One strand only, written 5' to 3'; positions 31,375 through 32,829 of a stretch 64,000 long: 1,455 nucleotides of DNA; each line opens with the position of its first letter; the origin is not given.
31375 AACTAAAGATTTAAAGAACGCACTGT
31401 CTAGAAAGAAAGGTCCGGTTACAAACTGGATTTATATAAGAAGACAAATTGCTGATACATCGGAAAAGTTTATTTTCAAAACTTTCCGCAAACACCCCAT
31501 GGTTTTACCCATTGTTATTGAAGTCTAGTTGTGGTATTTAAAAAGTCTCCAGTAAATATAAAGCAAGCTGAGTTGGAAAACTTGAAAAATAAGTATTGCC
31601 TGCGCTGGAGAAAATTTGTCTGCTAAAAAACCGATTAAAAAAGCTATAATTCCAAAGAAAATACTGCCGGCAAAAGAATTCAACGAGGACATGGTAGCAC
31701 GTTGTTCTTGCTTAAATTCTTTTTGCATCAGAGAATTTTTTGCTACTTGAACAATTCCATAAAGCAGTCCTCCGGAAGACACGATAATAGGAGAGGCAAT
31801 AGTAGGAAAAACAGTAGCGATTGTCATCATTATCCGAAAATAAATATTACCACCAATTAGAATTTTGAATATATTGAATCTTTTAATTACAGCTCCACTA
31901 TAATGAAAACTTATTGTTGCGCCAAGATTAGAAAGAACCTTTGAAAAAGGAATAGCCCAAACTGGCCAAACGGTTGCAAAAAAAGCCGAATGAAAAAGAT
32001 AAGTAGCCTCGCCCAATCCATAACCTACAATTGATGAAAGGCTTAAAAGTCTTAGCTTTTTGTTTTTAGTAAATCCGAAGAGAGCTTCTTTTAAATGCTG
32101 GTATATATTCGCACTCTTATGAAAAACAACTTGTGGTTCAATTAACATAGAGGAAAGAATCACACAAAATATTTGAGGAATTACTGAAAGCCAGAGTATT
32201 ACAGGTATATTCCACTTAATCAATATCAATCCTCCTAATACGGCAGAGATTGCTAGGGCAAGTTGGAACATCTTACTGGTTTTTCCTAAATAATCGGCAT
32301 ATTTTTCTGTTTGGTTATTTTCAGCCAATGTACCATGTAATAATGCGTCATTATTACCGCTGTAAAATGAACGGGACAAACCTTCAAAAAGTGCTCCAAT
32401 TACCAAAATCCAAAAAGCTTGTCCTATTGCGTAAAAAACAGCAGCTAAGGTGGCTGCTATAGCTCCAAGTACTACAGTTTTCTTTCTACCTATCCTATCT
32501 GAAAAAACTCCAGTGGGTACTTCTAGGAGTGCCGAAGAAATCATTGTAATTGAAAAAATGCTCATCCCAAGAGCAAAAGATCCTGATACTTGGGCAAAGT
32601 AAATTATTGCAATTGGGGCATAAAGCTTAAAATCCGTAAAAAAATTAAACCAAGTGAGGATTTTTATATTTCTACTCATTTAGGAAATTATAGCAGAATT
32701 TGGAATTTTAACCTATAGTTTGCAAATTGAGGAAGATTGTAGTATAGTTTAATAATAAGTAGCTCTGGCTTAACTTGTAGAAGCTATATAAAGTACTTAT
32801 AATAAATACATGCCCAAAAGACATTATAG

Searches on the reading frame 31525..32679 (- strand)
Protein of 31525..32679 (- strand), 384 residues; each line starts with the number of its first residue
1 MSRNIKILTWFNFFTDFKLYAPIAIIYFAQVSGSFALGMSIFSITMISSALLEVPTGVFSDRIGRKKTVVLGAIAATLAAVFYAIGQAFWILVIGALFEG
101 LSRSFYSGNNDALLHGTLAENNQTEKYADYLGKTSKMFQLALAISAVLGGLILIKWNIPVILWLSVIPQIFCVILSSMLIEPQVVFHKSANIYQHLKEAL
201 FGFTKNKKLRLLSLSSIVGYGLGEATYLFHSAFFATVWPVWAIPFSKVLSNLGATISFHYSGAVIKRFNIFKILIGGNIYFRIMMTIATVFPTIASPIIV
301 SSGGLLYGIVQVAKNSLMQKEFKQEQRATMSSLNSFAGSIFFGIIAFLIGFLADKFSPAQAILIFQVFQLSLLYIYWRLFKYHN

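Call 74: search_protein_families(library=pfam, proteins=[window:31525-32679:-], max_evalue=0.001)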
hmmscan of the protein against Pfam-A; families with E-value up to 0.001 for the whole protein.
window:31525-32679:- (384 aa): 1 family
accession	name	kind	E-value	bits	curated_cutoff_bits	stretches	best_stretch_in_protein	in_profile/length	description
PF07690.21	MFS_1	-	1e-19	71.1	33.4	1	12-343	7-344/347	Major Facilitator Superfamily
